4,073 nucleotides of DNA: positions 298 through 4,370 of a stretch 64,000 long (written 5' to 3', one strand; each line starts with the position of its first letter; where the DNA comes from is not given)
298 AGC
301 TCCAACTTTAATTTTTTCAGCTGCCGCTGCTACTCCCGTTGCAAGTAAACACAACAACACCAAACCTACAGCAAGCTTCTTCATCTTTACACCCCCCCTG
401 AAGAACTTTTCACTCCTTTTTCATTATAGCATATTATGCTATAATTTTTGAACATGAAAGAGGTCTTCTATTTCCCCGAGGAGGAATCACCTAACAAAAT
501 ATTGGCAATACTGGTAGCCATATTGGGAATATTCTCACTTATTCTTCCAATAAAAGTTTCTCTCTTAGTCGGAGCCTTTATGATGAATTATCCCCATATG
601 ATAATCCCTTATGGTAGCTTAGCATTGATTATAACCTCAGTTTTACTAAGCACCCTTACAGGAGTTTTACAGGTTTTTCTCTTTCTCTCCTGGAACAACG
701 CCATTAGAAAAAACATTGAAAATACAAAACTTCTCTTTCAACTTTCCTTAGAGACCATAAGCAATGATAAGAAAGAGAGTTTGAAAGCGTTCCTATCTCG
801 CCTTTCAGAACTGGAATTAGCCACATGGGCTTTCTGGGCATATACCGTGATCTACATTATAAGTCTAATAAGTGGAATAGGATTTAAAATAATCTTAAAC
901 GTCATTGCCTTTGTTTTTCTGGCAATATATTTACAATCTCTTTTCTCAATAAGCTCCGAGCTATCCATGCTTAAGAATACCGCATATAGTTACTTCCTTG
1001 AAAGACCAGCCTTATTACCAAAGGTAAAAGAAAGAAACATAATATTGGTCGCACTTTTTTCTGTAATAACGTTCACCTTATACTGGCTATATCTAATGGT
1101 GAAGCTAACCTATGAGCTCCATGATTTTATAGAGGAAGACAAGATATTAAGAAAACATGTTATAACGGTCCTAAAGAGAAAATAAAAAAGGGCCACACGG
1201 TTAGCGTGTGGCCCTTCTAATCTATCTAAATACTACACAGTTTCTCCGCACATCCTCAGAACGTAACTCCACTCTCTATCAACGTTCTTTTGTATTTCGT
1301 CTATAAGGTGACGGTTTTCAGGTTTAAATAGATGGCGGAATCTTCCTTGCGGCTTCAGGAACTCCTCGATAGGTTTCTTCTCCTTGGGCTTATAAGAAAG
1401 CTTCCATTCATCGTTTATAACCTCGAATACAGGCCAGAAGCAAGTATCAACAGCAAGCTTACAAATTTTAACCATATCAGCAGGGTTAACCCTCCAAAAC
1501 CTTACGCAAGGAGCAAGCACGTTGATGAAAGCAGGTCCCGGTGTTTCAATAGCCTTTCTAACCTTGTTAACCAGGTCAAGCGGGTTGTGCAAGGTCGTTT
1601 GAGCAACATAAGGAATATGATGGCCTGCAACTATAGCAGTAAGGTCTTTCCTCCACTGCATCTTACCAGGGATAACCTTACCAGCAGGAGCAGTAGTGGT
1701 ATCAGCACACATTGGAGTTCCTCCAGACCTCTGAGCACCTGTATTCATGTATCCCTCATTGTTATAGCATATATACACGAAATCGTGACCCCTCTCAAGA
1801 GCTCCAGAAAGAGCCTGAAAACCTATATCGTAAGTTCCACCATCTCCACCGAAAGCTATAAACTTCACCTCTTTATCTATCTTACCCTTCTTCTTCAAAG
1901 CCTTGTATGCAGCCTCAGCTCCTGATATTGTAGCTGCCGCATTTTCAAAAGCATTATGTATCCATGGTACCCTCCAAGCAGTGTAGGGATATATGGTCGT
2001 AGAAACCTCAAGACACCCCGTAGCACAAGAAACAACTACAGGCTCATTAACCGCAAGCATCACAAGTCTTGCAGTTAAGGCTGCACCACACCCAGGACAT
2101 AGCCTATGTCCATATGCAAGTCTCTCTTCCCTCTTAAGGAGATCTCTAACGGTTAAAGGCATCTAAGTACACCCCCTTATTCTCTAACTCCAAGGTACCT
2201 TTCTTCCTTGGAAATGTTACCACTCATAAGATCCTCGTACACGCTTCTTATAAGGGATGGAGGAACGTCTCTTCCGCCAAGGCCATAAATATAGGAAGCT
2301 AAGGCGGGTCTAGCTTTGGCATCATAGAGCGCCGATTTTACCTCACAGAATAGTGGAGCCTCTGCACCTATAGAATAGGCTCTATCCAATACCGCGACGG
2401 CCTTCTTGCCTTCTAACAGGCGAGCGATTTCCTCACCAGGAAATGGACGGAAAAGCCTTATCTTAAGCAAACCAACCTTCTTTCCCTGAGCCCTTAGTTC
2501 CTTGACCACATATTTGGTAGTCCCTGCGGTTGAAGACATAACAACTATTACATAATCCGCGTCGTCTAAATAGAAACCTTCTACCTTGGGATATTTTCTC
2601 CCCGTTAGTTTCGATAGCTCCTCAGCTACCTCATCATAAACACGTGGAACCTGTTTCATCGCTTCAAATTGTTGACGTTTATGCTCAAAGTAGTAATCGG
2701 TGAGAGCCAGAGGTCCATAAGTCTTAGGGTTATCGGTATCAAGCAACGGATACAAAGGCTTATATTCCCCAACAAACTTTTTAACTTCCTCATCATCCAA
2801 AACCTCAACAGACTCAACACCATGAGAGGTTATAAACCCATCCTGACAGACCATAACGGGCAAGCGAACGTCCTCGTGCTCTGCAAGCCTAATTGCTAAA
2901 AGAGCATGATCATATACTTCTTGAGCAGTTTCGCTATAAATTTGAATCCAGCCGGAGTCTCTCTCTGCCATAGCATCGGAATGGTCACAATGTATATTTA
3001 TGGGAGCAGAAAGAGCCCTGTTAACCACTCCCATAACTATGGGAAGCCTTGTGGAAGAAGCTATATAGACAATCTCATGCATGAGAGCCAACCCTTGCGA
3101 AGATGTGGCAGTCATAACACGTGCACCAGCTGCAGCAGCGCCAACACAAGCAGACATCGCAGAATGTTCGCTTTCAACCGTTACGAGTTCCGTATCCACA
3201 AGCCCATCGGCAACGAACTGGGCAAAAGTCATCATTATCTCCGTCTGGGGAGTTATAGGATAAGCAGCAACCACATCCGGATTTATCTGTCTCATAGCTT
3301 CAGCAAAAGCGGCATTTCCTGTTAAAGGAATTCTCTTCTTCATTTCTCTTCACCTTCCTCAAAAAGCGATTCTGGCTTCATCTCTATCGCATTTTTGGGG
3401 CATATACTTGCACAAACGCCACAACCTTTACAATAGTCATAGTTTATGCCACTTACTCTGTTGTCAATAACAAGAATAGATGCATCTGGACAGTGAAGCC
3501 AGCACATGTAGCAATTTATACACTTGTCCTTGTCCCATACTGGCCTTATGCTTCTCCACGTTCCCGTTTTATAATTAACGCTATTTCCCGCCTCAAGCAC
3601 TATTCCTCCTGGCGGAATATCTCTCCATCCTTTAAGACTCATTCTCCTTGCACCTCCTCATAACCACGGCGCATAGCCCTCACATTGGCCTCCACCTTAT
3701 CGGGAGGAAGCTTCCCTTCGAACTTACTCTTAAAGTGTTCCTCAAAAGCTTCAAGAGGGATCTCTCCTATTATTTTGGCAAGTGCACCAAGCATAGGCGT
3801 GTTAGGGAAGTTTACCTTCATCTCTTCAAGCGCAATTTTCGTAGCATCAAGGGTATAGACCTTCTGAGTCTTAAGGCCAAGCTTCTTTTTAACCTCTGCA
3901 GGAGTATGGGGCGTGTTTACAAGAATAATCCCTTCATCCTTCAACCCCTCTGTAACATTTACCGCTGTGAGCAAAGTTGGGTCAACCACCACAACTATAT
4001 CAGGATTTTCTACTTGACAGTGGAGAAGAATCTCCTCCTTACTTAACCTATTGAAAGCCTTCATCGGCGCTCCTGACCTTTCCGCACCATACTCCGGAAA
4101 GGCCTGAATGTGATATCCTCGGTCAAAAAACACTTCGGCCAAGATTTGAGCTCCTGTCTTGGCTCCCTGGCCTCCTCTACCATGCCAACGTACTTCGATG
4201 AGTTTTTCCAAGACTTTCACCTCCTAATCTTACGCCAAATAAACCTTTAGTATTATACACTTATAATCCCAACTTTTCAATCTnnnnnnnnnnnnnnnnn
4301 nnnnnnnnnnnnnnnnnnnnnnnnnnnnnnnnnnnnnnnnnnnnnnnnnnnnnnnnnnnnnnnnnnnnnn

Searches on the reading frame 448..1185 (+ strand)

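Call 5: search_protein_families(library=pfam, proteins=[window:448-1185:+])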
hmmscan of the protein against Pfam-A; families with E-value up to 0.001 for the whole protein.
window:448-1185:+ (245 aa): 1 family
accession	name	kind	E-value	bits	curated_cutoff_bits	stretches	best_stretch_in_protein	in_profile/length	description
PF14018.11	DUF4234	-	0.00043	20.8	25.3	1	196-230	1-35/70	Domain of unknown function (DUF4234)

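Call 46: search_protein_families(library=ncbifam, proteins=[window:448-1185:+], max_evalue=0.00001)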
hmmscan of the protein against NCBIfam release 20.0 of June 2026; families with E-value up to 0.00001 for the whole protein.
window:448-1185:+ (245 aa): 0 families

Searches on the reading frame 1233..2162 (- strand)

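Call 5: search_protein_families(library=pfam, proteins=[window:1233-2162:-])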
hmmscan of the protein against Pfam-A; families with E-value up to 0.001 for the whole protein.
window:1233-2162:- (309 aa): 1 family
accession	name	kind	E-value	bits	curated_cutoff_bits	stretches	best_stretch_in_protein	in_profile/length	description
PF02775.26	TPP_enzyme_C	-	3.6e-20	72.7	21.9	1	48-215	2-151/151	Thiamine pyrophosphate enzyme, C-terminal TPP binding domain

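Call 46: search_protein_families(library=ncbifam, proteins=[window:1233-2162:-], max_evalue=0.00001)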
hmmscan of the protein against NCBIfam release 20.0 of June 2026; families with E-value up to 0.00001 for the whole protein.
window:1233-2162:- (309 aa): 10 families
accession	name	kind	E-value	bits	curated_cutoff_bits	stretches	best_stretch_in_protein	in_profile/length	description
NF008819.1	PRK11865.1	equivalog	8.6e-113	376.5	405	1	7-300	6-295/300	pyruvate synthase subunit PorB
NF008818.0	PRK11864.1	subfamily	3.1e-88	295.8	405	1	7-304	6-295/300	3-methyl-2-oxobutanoate dehydrogenase subunit beta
NF045792.1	OxalOxredbeta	equivalog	1.9e-84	283.3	590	1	10-297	12-299/311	oxalate oxidoreductase subunit beta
NF045766.1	PhenlGlyoxDHPadI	equivalog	8e-56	189.7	700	1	11-304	148-436/443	NADH-dependent phenylglyoxylate dehydrogenase subunit beta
TIGR02176.1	pyruv_ox_red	equivalog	5.7e-22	77.5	911.35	1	102-304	957-1165/1167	pyruvate:ferredoxin (flavodoxin) oxidoreductase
NF008820.0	PRK11866.1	equivalog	3.7e-16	59.4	402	1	21-231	17-213/287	2-oxoacid ferredoxin oxidoreductase subunit beta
TIGR02177.1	PorB_KorB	subfamily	1e-12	48.2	261.9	1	95-236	68-206/286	2-oxoacid:acceptor oxidoreductase, beta subunit, pyruvate/2-ketoisovalerate family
NF008821.0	PRK11869.1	equivalog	3.6e-09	35.9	438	1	22-228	17-209/286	2-oxoacid ferredoxin oxidoreductase subunit beta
NF041171.1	Oxoac_fdxbeta_Archa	equivalog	7.1e-09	35.4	423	1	74-254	51-226/296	2-oxoacid:ferredoxin oxidoreductase subunit beta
NF007207.0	PRK09628.1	equivalog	2.4e-07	30.7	364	1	74-219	64-202/277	2-oxoglutarate ferredoxin oxidoreductase subunit beta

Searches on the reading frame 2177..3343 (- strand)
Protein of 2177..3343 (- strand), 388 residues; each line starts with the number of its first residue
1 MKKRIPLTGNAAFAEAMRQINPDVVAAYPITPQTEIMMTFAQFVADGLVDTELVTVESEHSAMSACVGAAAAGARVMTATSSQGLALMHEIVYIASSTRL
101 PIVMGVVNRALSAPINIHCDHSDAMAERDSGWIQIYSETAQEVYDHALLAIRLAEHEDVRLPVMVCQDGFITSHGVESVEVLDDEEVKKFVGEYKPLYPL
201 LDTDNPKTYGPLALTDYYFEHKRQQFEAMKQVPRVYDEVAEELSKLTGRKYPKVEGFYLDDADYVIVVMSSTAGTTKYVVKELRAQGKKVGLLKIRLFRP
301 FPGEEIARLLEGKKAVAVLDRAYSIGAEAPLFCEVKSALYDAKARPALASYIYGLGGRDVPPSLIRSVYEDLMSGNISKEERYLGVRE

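Call 3: search_protein_families(library=pfam, proteins=[window:2177-3343:-])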
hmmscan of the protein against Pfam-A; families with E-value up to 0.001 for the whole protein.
window:2177-3343:- (388 aa): 3 families
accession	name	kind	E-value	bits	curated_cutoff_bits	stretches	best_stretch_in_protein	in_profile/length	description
PF01855.24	POR_N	-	2e-81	273.6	27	1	15-239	1-229/231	Pyruvate flavodoxin/ferredoxin oxidoreductase, thiamine diP-bdg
PF17147.9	PFOR_II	-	2.5e-31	108.5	27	1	262-363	1-100/102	Pyruvate:ferredoxin oxidoreductase core domain II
PF02780.25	Transketolase_C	-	0.00073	19.9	25.9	0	262-362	10-106/124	Transketolase, C-terminal domain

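Call 4: search_protein_families(library=ncbifam, proteins=[window:2177-3343:-])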
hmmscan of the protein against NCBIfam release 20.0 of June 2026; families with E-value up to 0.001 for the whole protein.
window:2177-3343:- (388 aa): 13 families
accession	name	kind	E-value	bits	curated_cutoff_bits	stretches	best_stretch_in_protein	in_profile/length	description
NF040682.1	PorA_Arch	equivalog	4.5e-166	552.5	550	1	6-388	5-387/387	pyruvate synthase subunit PorA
NF007201.0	PRK09622.1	equivalog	9e-140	466.1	590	1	8-373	14-379/405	2-oxoacid:ferredoxin oxidoreductase subunit alpha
NF006233.0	PRK08367.1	equivalog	6.1e-123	410.6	625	1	6-361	6-361/394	pyruvate ferredoxin oxidoreductase subunit alpha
NF006232.0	PRK08366.1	equivalog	4.7e-112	374.5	646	1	7-372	10-374/394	2-ketoisovalerate ferredoxin oxidoreductase subunit alpha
NF045764.1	PhenlGlyoxDHPadG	equivalog_domain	6.2e-94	314.7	700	1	7-370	5-377/398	NADH-dependent phenylglyoxylate dehydrogenase subunit alpha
NF045791.1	OxalOxredalpha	equivalog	1.3e-80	271.4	500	1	3-360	3-363/395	oxalate oxidoreductase subunit alpha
TIGR02176.1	pyruv_ox_red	equivalog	9.7e-69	232.3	911.35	1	8-385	5-390/1167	pyruvate:ferredoxin (flavodoxin) oxidoreductase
NF006412.0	PRK08659.1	equivalog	4.9e-38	131.3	411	1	4-318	5-331/378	2-oxoacid:acceptor oxidoreductase subunit alpha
NF005507.0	PRK07119.1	subfamily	1.2e-36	126.3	399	1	3-318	3-303/352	3-methyl-2-oxobutanoate dehydrogenase subunit VorB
TIGR03710.1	OAFO_sf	subfamily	5.5e-32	111.1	482.75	2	2-190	191-380/561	2-oxoacid:acceptor oxidoreductase subunit alpha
NF007206.0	PRK09627.1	equivalog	2.5e-24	85.9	579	1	7-317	6-330/375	2-oxoglutarate synthase subunit alpha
NF041170.1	Oxoac_fdxalpha_Archa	equivalog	1.5e-19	69.8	800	2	4-110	235-350/636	2-oxoacid:ferredoxin oxidoreductase subunit alpha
TIGR03336.1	IOR_alpha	equivalog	1.2e-10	40.4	650.9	1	7-89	5-85/595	indolepyruvate ferredoxin oxidoreductase subunit alpha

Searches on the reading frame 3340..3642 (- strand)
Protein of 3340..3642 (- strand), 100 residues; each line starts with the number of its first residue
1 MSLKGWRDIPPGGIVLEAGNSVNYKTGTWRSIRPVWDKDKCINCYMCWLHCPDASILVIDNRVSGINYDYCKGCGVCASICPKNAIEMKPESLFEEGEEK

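Call 3: search_protein_families(library=pfam, proteins=[window:3340-3642:-])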
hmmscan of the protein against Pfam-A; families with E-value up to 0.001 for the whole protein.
window:3340-3642:- (100 aa): 12 families
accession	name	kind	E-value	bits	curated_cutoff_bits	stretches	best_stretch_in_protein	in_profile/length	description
PF00037.32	Fer4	-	7.4e-14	51.3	21.1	2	66-87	3-24/24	4Fe-4S binding domain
PF14697.11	Fer4_21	-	6.1e-12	45.9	35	1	37-88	4-59/59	4Fe-4S dicluster domain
PF12837.12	Fer4_6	-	3.8e-11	42.8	25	2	65-86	3-24/24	4Fe-4S binding domain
PF13237.11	Fer4_10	-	1.2e-09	38.3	25.5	1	35-82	3-53/53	4Fe-4S dicluster domain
PF12838.12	Fer4_7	-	1.4e-09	38.7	27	1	71-91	2-22/52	4Fe-4S dicluster domain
PF13187.11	Fer4_9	-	1.5e-07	31.7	27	1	40-86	1-52/52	4Fe-4S dicluster domain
PF12797.12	Fer4_2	-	2.8e-07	30.5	24.5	0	66-82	5-21/22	4Fe-4S binding domain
PF13484.11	Fer4_16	-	6.5e-07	30.5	30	1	71-94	2-24/66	4Fe-4S double cluster binding domain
PF25160.1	LdpA_Fe-S-bd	-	4.8e-05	23.5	27.6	1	47-89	9-46/49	LdpA Fe-S cluster-binding domain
PF13459.11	Fer4_15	-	0.00018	22.6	22.4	0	66-83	3-20/66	4Fe-4S single cluster domain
PF12800.12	Fer4_4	-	0.00021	21.8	24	0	69-83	2-16/17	4Fe-4S binding domain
PF13370.11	Fer4_13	-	0.00035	21.6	24.5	0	37-53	2-18/58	4Fe-4S single cluster domain of Ferredoxin I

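Call 4: search_protein_families(library=ncbifam, proteins=[window:3340-3642:-])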
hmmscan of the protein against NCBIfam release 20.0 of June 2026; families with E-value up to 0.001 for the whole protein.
window:3340-3642:- (100 aa): 72 families (the best 25 are shown)
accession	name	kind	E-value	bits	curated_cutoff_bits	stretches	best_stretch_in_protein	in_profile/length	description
NF040684.1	PorD_Arch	equivalog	7.5e-35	118.9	120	1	11-91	4-84/85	pyruvate synthase subunit PorD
TIGR02179.1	PorD_KorD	subfamily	5.7e-32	109.7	60.05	1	17-91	3-77/78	2-oxoacid:acceptor oxidoreductase, delta subunit, pyruvate/2-ketoisovalerate family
NF007204.0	PRK09625.1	equivalog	1.2e-27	96.6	125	1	20-86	40-106/133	pyruvate flavodoxin oxidoreductase subunit delta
NF007203.0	PRK09624.1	equivalog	3.7e-27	94.6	171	1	9-91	21-103/105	pyuvate ferredoxin oxidoreductase subunit delta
NF045790.1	OxalOxreddelta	equivalog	1.9e-26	93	230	1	6-95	226-315/316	oxalate oxidoreductase subunit delta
NF007202.0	PRK09623.1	equivalog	2.9e-25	88.6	166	1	19-91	31-103/105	3-methyl-2-oxobutanoate dehydrogenase subunit delta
NF045763.1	PhenlGlyoxDHPadF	equivalog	2.8e-20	72.3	150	1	23-86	15-77/78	NADH-dependent phenylglyoxylate dehydrogenase subunit delta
TIGR02700.1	flavo_MJ0208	hypoth_equivalog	6e-12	45.3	251.35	1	22-87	130-195/234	dihydromethanopterin reductase (acceptor)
NF040864.1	HgcB_ferredoxin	equivalog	1.3e-10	41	99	1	37-90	12-65/93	mercury methylation ferredoxin HgcB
NF007205.0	PRK09626.1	equivalog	2.8e-10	40.2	93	2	33-61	48-76/105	2-oxoglutarate-acceptor oxidoreductase subunit OorD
TIGR01944.1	rnfB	subfamily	3.9e-10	39.6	68.7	1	37-91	111-165/190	RnfABCDGE type electron transport complex subunit B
NF006183.0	PRK08318.1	equivalog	1.4e-09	37.2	335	1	32-91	335-400/422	NAD-dependent dihydropyrimidine dehydrogenase subunit PreA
TIGR03287.1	methan_mark_16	hypoth_equivalog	1.4e-09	36.9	363.95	1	29-93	290-354/391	methanogenesis marker 16 metalloprotein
NF006221.0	PRK08348.1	subfamily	1.6e-09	37.5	124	1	35-94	40-100/136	NADH-plastoquinone oxidoreductase subunit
NF040770.1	hetero_SS_HdrA2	exception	2.5e-09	35.8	1100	1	32-89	570-626/777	CoB-CoM heterodisulfide reductase HdrA2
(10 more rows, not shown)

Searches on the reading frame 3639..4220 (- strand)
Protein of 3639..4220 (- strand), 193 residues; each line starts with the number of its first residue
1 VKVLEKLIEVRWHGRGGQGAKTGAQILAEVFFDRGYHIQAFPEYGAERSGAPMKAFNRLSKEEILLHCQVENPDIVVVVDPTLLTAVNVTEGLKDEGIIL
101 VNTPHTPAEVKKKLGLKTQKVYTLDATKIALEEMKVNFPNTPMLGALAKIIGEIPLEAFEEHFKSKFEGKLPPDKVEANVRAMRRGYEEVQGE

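Call 3: search_protein_families(library=pfam, proteins=[window:3639-4220:-])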
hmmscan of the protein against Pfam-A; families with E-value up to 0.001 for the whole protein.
window:3639-4220:- (193 aa): 1 family
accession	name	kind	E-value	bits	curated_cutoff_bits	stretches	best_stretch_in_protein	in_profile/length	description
PF01558.24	POR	-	4.9e-46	157.5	27.4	1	16-188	1-173/173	Pyruvate ferredoxin/flavodoxin oxidoreductase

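Call 4: search_protein_families(library=ncbifam, proteins=[window:3639-4220:-])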
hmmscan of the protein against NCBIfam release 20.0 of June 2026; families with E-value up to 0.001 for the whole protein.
window:3639-4220:- (193 aa): 18 families
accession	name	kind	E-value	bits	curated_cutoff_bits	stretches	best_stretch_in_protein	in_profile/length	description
TIGR02175.1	PorC_KorC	subfamily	4.4e-66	222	81.1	1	7-191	1-176/177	2-oxoacid:acceptor oxidoreductase, gamma subunit, pyruvate/2-ketoisovalerate family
NF040683.1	PorC_Meth_Thtga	equivalog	5.2e-64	215.2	270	1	8-192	2-175/177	pyruvate synthase subunit PorC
NF006321.0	PRK08534.1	equivalog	7.2e-56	188.7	225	1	7-191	1-178/181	pyruvate ferredoxin oxidoreductase subunit gamma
NF010632.0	PRK14029.1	equivalog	2.1e-51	174.2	335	1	7-188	1-178/185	pyruvate/ketoisovalerate ferredoxin oxidoreductase subunit gamma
NF004497.0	PRK05844.1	equivalog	4.2e-50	170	243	1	8-191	2-186/186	pyruvate flavodoxin oxidoreductase subunit gamma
NF045762.1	PhenlGlyoxDHPadE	equivalog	3.5e-39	134.6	300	1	8-190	2-179/187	NADH-dependent phenylglyoxylate dehydrogenase subunit gamma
TIGR03710.1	OAFO_sf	subfamily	1.4e-18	66.8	482.75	1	10-191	4-174/561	2-oxoacid:acceptor oxidoreductase subunit alpha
NF006323.0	PRK08537.1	equivalog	4.8e-14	52.1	235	1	9-190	4-178/181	2-oxoacid:ferredoxin oxidoreductase subunit gamma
TIGR02176.1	pyruv_ox_red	equivalog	3.8e-13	48.2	911.35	1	35-191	442-609/1167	pyruvate:ferredoxin (flavodoxin) oxidoreductase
NF045790.1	OxalOxreddelta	equivalog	1.9e-12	47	230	1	24-131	32-145/316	oxalate oxidoreductase subunit delta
NF005322.0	PRK06853.1-2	equivalog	2.2e-12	47.1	237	1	6-190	4-193/197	indolepyruvate oxidoreductase subunit beta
NF005323.0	PRK06853.1-3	equivalog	4.1e-12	46.5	238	1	12-191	11-196/197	indolepyruvate oxidoreductase subunit beta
TIGR03334.1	IOR_beta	equivalog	6.1e-12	45.9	205.8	1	13-187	6-188/189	indolepyruvate ferredoxin oxidoreductase subunit beta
NF005325.0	PRK06853.1-5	equivalog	3.4e-10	40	230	1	10-189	6-190/192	indolepyruvate oxidoreductase subunit beta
NF005324.0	PRK06853.1-4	equivalog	4.4e-10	39.7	222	1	13-190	8-189/196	indolepyruvate oxidoreductase subunit beta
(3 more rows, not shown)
